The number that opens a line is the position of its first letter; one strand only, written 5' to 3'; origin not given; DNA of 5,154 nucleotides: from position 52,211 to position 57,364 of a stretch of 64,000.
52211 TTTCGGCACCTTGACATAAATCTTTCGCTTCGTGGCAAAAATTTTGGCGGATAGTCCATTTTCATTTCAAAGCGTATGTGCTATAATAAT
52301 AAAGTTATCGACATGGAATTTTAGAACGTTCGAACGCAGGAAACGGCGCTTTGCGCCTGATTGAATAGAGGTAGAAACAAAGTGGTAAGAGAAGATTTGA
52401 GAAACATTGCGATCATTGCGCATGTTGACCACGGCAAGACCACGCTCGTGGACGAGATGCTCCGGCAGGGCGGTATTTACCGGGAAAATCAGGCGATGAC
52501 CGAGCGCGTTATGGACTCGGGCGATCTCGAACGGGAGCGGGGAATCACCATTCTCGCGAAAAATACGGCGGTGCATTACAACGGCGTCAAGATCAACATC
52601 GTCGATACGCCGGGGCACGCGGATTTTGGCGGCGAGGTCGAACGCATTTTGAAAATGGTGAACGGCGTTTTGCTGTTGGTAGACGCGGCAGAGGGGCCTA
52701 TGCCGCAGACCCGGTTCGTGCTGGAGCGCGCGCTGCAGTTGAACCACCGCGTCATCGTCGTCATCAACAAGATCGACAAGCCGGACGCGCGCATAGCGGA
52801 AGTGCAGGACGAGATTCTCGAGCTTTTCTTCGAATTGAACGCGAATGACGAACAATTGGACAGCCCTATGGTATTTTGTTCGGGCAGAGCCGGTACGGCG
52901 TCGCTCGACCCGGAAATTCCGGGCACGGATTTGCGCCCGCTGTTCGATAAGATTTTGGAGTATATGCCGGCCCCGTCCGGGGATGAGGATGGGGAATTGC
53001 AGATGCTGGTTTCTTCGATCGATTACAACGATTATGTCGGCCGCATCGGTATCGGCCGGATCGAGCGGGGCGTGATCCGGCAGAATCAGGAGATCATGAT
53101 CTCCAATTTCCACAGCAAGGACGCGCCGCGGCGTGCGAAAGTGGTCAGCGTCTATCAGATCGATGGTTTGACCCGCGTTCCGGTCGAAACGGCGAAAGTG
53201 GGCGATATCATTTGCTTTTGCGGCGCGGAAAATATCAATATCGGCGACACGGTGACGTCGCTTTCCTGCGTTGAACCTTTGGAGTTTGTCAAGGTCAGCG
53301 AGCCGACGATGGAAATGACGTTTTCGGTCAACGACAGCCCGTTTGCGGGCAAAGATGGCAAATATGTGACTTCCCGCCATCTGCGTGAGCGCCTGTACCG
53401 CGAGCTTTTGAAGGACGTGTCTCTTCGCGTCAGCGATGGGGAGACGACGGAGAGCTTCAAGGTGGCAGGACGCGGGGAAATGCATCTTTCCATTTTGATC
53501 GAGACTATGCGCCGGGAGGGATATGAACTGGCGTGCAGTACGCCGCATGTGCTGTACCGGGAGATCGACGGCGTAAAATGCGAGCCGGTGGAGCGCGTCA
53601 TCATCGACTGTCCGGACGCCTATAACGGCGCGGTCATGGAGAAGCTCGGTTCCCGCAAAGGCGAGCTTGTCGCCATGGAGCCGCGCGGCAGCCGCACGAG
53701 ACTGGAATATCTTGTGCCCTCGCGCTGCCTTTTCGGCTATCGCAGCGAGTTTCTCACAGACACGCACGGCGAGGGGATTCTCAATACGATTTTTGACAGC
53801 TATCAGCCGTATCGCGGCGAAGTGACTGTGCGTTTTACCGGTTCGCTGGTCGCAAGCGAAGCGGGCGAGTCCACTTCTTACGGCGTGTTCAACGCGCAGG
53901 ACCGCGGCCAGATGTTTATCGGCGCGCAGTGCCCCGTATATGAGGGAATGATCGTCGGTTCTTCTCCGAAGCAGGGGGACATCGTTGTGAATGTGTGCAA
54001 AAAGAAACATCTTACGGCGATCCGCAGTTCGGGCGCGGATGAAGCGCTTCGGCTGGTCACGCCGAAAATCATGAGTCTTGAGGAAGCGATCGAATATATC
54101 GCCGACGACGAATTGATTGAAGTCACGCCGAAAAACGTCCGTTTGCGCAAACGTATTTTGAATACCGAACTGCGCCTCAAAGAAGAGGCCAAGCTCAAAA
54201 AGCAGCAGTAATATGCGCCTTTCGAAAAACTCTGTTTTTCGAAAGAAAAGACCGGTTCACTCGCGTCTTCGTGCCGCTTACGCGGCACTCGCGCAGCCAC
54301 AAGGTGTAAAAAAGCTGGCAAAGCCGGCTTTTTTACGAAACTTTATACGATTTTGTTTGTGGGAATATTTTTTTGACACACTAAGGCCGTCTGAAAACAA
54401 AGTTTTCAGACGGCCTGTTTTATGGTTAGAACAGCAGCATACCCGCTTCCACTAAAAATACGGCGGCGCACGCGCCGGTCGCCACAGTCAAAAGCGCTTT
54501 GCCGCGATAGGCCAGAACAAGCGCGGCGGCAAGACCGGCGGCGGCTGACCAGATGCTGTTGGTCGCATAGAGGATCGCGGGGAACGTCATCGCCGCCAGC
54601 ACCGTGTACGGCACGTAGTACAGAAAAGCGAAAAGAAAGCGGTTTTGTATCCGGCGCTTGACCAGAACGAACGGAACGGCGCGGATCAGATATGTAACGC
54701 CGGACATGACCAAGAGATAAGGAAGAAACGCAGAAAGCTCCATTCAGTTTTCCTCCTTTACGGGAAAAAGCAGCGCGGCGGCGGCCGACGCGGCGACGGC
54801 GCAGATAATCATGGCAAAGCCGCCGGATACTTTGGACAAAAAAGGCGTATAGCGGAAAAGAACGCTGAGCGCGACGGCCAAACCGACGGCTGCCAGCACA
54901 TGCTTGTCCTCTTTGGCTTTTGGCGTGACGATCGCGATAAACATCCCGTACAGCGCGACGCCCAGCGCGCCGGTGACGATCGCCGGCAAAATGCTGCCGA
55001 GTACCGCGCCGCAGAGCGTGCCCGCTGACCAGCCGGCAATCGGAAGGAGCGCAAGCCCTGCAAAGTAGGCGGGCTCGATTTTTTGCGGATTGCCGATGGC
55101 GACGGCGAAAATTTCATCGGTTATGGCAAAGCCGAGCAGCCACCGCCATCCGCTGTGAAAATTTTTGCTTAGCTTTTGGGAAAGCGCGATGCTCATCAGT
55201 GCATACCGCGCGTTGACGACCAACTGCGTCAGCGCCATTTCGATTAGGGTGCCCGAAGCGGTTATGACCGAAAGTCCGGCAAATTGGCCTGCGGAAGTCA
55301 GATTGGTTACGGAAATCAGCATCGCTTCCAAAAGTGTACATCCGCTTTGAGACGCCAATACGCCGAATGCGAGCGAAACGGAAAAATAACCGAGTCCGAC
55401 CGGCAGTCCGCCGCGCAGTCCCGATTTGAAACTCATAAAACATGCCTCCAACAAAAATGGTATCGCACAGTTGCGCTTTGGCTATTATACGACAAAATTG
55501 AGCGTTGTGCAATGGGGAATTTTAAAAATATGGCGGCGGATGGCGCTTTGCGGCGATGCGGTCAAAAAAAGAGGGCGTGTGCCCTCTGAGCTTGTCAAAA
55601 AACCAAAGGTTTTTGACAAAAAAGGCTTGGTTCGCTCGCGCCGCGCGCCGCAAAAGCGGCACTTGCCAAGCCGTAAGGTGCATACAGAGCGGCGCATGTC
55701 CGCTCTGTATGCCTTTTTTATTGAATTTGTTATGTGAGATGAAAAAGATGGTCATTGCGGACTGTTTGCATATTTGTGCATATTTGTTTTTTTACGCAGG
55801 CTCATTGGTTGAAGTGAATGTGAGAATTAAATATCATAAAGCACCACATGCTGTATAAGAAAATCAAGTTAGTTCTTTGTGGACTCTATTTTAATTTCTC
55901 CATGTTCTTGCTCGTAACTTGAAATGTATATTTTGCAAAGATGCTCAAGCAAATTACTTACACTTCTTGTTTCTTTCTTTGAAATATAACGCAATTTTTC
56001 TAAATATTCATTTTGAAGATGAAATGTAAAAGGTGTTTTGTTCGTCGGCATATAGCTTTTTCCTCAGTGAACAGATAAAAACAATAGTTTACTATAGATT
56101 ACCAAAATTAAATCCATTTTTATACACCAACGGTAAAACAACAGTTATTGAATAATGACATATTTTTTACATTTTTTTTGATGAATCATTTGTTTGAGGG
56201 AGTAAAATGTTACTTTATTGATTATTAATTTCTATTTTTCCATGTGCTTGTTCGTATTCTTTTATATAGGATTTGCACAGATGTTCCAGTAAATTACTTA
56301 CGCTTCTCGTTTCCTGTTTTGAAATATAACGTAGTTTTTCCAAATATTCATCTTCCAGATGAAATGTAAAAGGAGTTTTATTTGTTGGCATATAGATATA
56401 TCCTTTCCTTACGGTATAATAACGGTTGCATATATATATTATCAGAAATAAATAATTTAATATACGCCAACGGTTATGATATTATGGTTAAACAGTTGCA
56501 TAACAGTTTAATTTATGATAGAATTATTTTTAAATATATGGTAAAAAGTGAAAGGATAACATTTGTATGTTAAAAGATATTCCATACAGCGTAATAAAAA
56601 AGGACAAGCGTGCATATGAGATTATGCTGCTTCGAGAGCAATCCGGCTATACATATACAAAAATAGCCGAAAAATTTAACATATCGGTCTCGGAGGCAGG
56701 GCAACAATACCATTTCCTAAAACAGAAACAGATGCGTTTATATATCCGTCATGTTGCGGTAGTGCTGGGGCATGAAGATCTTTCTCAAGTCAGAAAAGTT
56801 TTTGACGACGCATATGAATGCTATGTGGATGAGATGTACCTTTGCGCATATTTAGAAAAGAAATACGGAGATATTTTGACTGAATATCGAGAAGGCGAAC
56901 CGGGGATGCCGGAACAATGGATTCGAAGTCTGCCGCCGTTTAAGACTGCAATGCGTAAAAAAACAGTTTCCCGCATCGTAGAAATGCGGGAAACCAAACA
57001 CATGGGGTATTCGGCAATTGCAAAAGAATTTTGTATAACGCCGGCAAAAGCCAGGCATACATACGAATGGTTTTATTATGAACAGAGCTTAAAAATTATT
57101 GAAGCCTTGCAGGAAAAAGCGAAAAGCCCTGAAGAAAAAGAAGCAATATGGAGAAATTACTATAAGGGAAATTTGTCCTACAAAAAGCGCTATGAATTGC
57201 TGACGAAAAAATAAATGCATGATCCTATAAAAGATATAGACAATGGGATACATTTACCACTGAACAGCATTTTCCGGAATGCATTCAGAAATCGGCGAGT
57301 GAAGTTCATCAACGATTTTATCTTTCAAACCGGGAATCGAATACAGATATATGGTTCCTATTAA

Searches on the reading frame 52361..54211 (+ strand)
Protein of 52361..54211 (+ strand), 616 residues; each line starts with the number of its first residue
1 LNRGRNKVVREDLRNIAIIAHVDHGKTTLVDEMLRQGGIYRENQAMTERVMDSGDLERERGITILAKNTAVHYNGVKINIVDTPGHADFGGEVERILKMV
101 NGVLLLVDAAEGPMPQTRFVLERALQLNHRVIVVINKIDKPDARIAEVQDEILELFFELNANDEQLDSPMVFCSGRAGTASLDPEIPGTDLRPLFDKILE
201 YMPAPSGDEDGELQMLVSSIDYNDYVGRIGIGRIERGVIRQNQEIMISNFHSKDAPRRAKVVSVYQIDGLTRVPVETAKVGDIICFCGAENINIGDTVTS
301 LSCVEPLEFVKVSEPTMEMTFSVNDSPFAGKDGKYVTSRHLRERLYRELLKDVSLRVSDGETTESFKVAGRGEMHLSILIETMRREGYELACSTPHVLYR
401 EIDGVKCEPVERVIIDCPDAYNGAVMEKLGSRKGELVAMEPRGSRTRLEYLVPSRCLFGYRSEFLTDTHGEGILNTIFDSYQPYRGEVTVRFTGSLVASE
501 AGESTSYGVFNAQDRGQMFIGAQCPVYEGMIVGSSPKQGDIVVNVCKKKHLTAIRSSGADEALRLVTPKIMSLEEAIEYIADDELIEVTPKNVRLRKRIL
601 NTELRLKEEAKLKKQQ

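Call 59: search_protein_families(library=pfam, proteins=[window:52361-54211:+], max_evalue=0.0001)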
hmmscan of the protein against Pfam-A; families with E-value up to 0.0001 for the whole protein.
window:52361-54211:+ (616 aa): 7 families
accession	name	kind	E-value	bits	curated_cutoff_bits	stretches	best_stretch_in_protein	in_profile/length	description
PF00009.33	GTP_EFTU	-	2.2e-53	181.1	26.5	1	12-203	2-187/188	Elongation factor Tu GTP binding domain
PF21018.2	BipA_C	-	1.4e-44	150.8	23.8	1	493-601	1-109/110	TypA/BipA C-terminal domain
PF00679.30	EFG_C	-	1.2e-23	83.4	27.9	1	406-488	2-85/89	Elongation factor G C-terminus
PF03144.31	GTP_EFTU_D2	-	3.7e-10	40.5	30.3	1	227-299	1-73/73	Elongation factor Tu domain 2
PF22042.2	EF-G_D2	-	1.9e-06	28.3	27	1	213-300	2-83/84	Elongation factor G domain 2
PF01926.29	MMR_HSR1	-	2e-06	28.3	21.9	1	16-137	2-113/113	50S ribosome-binding GTPase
PF14492.12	EFG_III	-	2.5e-05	24.7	27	1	339-386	19-66/75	Elongation Factor G, domain III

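Call 60: find_homologous_proteins(query=window:52361-54211:+, max_evalue=1e-100)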
Query window:52361-54211:+ (616 aa): 8000 proteins with E <= 1e-100 among 8000 candidates; the best 120 are listed.
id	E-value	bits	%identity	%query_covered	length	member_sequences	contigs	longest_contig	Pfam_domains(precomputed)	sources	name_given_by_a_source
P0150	0.0e+0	1357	100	99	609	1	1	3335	PF21018.3,PF01926.30,PF00679.31,PF14492.13,PF00009.34,PF03144.32,PF22042.3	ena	-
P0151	0.0e+0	1356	100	99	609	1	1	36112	PF21018.3,PF01926.30,PF00679.31,PF14492.13,PF00009.34,PF03144.32,PF22042.3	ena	-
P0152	0.0e+0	1329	97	100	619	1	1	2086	PF21018.3,PF01926.30,PF00679.31,PF14492.13,PF00009.34,PF03144.32,PF22042.3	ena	-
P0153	0.0e+0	1328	97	100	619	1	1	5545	PF21018.3,PF01926.30,PF00679.31,PF14492.13,PF00009.34,PF03144.32,PF22042.3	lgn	-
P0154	0.0e+0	1328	97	100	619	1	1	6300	PF21018.3,PF01926.30,PF00679.31,PF14492.13,PF00009.34,PF03144.32,PF22042.3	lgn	-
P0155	0.0e+0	1328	97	100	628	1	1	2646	PF21018.3,PF01926.30,PF00679.31,PF14492.13,PF00009.34,PF03144.32,PF22042.3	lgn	-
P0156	0.0e+0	1320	97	99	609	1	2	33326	PF21018.3,PF01926.30,PF00679.31,PF14492.13,PF00009.34,PF03144.32,PF22042.3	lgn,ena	-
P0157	0.0e+0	1317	96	99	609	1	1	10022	PF21018.3,PF01926.30,PF00679.31,PF14492.13,PF00009.34,PF03144.32,PF22042.3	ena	-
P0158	0.0e+0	1316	96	99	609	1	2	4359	PF21018.3,PF01926.30,PF00679.31,PF14492.13,PF00009.34,PF03144.32,PF22042.3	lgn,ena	-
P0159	0.0e+0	1315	97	99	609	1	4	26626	PF21018.3,PF01926.30,PF00679.31,PF14492.13,PF00009.34,PF03144.32,PF22042.3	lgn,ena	-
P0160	0.0e+0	1315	96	99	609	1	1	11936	PF21018.3,PF01926.30,PF00679.31,PF14492.13,PF00009.34,PF03144.32,PF22042.3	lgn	-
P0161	0.0e+0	1315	96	99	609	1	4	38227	PF21018.3,PF01926.30,PF00679.31,PF14492.13,PF00009.34,PF03144.32,PF22042.3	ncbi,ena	-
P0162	0.0e+0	1273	92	99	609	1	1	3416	PF21018.3,PF01926.30,PF00679.31,PF00009.34,PF03144.32,PF22042.3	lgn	-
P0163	0.0e+0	1267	92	99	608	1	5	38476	PF21018.3,PF01926.30,PF00679.31,PF00009.34,PF03144.32,PF22042.3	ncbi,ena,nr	ncbi:MAG: translational GTPase TypA [Clostridia bacterium]|nr:translational GTPase TypA [Clostridia 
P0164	0.0e+0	1267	92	99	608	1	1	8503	PF21018.3,PF01926.30,PF00679.31,PF00009.34,PF03144.32,PF22042.3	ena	-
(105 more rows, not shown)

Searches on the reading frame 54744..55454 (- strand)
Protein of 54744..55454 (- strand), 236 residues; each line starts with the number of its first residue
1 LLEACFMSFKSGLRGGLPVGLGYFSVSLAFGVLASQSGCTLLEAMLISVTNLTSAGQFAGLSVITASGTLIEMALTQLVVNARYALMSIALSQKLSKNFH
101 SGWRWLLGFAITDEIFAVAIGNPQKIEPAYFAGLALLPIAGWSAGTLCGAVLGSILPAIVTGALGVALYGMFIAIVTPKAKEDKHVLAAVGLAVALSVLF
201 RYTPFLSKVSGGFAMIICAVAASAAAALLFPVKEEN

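Call 24: search_protein_families(library=pfam, proteins=[window:54744-55454:-], max_evalue=0.00001)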
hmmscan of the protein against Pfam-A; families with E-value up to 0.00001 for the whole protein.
window:54744-55454:- (236 aa): 1 family
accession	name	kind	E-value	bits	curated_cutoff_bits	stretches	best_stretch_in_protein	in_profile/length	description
PF03591.19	AzlC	-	1.3e-40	139.4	32.1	1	18-156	1-137/137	AzlC protein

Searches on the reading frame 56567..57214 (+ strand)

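Call 59: search_protein_families(library=pfam, proteins=[window:56567-57214:+], max_evalue=0.0001)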
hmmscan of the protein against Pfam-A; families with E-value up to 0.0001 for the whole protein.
window:56567-57214:+ (215 aa): 3 families
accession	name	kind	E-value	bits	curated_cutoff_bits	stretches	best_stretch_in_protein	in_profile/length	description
PF08281.18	Sigma70_r4_2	-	4.7e-07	29.8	25.7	0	18-49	17-48/54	Sigma-70, region 4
PF13384.12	HTH_23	-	1.6e-05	25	24.6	0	14-42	5-32/50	Homeodomain-like domain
PF02796.21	HTH_7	-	2.1e-05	25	23.8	0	18-42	12-36/45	Helix-turn-helix domain of resolvase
